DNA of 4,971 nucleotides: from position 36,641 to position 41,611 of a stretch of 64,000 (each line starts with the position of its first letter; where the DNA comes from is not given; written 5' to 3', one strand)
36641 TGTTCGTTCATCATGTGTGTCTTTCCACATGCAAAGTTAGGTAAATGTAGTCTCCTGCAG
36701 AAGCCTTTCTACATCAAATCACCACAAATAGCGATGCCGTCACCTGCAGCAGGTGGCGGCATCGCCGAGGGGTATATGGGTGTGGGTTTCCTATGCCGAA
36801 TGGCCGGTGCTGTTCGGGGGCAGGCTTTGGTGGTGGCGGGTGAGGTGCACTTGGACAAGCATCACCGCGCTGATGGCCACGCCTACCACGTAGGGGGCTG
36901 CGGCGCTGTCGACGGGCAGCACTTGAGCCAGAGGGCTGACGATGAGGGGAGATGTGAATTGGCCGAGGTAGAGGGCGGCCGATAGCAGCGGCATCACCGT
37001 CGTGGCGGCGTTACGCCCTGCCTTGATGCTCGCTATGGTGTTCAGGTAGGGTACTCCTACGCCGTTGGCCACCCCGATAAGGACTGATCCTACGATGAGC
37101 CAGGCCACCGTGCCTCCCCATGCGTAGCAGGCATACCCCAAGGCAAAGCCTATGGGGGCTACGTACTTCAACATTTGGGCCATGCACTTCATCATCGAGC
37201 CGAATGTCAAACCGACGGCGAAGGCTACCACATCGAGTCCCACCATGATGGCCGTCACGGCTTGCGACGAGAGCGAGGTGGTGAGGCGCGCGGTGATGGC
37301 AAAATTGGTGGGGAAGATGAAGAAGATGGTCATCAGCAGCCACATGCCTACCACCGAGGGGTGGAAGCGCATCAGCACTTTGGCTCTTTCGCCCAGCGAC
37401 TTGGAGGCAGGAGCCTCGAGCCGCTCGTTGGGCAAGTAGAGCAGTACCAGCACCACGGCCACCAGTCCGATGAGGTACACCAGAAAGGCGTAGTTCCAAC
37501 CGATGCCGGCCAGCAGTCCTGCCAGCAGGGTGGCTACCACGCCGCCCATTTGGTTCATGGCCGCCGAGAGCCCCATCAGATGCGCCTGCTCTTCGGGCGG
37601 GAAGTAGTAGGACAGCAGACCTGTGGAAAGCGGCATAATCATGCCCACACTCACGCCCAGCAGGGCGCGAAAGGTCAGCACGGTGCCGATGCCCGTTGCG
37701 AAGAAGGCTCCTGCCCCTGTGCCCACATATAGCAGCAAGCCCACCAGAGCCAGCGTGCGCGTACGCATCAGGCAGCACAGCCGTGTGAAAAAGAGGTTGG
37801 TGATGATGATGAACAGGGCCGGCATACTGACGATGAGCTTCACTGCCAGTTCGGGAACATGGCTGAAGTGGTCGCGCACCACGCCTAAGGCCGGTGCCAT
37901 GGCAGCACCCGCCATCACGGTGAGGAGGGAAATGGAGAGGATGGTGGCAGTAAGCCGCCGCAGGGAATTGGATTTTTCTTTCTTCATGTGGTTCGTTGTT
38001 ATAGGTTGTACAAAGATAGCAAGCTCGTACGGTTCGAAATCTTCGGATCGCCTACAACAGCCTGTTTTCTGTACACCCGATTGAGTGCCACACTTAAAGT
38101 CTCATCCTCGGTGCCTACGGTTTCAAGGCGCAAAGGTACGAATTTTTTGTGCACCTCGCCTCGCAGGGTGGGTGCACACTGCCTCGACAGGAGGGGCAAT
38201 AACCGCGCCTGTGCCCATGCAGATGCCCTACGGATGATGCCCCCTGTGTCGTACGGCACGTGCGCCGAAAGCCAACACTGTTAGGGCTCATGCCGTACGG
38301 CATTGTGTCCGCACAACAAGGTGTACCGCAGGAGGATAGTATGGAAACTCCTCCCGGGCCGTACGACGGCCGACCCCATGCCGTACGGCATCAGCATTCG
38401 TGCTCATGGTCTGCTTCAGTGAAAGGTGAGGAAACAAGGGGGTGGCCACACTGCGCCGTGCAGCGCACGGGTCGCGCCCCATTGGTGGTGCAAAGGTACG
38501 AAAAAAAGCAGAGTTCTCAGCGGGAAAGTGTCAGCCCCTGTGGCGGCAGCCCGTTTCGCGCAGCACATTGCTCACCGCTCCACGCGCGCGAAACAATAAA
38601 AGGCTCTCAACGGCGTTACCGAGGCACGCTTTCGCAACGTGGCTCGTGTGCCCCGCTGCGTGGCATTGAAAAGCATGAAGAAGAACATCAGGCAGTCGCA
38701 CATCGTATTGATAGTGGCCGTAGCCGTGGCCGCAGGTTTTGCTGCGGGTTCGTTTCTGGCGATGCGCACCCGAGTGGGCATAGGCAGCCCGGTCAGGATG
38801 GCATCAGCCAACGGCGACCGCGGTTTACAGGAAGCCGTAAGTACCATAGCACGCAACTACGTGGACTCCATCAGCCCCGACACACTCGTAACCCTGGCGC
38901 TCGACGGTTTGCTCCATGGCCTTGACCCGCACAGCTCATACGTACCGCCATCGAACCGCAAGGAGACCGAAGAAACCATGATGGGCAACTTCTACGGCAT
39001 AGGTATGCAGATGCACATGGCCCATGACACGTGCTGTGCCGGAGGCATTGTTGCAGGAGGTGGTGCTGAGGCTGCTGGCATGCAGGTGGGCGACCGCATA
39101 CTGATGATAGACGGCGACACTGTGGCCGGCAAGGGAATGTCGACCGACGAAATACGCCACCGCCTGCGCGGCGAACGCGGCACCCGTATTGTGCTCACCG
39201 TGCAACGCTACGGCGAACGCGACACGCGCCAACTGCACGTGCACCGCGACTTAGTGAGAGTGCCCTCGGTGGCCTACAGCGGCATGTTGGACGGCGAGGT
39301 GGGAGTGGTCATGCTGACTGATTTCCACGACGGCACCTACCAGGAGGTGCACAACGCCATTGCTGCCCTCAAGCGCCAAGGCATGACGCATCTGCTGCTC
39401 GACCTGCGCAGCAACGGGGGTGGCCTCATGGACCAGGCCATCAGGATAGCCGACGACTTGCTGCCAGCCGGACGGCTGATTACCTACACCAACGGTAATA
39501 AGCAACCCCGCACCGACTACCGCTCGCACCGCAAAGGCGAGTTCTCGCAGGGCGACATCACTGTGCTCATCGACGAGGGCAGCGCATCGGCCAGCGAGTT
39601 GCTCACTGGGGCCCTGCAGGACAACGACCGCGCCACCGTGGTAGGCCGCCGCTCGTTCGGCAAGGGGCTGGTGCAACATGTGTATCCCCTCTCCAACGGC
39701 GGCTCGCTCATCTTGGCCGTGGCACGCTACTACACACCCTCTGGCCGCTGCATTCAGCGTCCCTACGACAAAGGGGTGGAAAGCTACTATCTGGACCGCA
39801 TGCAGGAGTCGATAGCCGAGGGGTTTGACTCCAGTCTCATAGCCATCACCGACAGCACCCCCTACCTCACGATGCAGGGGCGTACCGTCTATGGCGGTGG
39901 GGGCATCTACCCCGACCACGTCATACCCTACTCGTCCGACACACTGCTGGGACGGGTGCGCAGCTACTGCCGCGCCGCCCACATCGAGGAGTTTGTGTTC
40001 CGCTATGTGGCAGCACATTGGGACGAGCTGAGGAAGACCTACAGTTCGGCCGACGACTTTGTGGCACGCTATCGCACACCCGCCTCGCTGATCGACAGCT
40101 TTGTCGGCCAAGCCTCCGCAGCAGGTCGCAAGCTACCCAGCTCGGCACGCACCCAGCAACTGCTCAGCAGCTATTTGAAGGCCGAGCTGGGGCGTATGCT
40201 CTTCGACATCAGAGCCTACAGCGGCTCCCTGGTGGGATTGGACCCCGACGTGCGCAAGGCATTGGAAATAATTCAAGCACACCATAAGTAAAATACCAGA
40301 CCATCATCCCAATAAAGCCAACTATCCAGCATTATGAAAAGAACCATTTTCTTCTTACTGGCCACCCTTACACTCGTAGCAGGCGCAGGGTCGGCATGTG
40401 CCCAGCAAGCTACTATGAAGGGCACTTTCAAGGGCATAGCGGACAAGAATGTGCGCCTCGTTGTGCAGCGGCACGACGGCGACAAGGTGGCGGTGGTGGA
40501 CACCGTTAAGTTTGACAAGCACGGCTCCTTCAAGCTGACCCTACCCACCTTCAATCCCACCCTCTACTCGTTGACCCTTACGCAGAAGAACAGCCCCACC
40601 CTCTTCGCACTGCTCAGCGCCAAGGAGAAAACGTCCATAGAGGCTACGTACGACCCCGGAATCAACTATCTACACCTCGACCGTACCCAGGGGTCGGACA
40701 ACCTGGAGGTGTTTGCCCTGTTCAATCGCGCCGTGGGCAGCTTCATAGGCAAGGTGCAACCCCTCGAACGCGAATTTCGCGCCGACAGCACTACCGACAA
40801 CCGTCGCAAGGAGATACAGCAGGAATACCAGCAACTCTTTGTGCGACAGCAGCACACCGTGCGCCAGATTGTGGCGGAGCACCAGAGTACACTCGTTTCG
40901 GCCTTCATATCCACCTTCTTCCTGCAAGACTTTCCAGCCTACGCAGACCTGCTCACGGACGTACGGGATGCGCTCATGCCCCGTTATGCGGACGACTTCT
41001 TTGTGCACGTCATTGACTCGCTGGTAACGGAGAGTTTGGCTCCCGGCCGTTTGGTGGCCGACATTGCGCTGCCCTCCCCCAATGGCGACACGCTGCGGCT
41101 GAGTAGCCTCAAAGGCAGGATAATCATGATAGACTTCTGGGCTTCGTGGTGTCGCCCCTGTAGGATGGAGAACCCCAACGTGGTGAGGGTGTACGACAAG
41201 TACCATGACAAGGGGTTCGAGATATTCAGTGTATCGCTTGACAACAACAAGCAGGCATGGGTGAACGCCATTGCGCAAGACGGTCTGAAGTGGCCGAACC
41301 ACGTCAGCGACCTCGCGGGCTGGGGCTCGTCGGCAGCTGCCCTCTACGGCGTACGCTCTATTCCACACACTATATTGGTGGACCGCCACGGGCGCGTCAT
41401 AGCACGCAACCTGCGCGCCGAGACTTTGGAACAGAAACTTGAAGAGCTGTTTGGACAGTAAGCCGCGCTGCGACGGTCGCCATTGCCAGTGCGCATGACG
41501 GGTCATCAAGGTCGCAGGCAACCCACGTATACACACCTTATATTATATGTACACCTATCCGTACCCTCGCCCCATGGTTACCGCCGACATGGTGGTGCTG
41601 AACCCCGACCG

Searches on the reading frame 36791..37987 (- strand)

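Call 18: search_protein_families(library=pfam, proteins=[window:36791-37987:-])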
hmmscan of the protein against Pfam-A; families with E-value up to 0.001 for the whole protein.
window:36791-37987:- (398 aa): 1 family
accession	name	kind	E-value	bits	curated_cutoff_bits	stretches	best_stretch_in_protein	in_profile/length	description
PF07690.21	MFS_1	-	3.3e-28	99.1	33.4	1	18-347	3-347/347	Major Facilitator Superfamily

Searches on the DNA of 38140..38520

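Call 43: search_rna_families(source=window, start=38140, end=38520, threshold=evalue, max_evalue=10)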
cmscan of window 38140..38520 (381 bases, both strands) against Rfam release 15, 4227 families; matches with E-value up to 10: 0.
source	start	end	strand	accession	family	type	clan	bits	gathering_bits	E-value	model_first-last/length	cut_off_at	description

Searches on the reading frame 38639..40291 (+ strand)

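Call 18: search_protein_families(library=pfam, proteins=[window:38639-40291:+])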
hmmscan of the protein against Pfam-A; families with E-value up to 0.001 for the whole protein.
window:38639-40291:+ (550 aa): 4 families
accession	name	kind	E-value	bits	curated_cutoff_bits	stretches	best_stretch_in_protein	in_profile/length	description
PF03572.23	Peptidase_S41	-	4.2e-47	160.2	24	1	221-375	2-157/165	Peptidase family S41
PF17820.7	PDZ_6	-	1.9e-10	40.7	27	1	137-190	5-54/54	PDZ domain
PF13180.12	PDZ_2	-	2e-07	31.6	27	1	121-197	3-76/80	PDZ domain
PF00595.29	PDZ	-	2.2e-05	25.2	23.2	1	131-188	26-80/81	PDZ domain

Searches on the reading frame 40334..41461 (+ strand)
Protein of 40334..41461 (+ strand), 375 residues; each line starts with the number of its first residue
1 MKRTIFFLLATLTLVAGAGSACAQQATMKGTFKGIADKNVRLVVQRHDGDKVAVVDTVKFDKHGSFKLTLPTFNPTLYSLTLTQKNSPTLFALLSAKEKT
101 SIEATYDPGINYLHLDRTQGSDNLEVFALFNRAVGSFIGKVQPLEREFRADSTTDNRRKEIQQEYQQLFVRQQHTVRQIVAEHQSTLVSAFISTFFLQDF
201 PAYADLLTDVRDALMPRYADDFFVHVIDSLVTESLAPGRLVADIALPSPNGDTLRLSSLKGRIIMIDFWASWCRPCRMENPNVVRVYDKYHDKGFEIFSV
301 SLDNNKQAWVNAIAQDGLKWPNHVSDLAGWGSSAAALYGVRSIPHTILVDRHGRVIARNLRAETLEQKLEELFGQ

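Call 95: search_protein_families(library=pfam, proteins=[window:40334-41461:+])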
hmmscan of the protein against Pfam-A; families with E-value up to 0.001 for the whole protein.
window:40334-41461:+ (375 aa): 6 families
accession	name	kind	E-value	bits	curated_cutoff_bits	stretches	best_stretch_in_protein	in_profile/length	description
PF08534.16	Redoxin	-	3.4e-17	63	26.6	1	241-364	6-137/148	Redoxin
PF13905.12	Thioredoxin_8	-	1.5e-15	57.7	27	1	261-355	1-94/94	Thioredoxin-like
PF00578.27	AhpC-TSA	-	1.7e-15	57.5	26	1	238-356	2-122/124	AhpC/TSA family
PF00085.26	Thioredoxin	-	1.2e-07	32.1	23.5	1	262-307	19-63/103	Thioredoxin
PF14289.11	DUF4369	-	5.4e-06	27.3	25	1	28-111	3-79/91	Domain of unknown function (DUF4369)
PF13098.12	Thioredoxin_2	-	0.00036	21.3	27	1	260-358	4-90/104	Thioredoxin-like domain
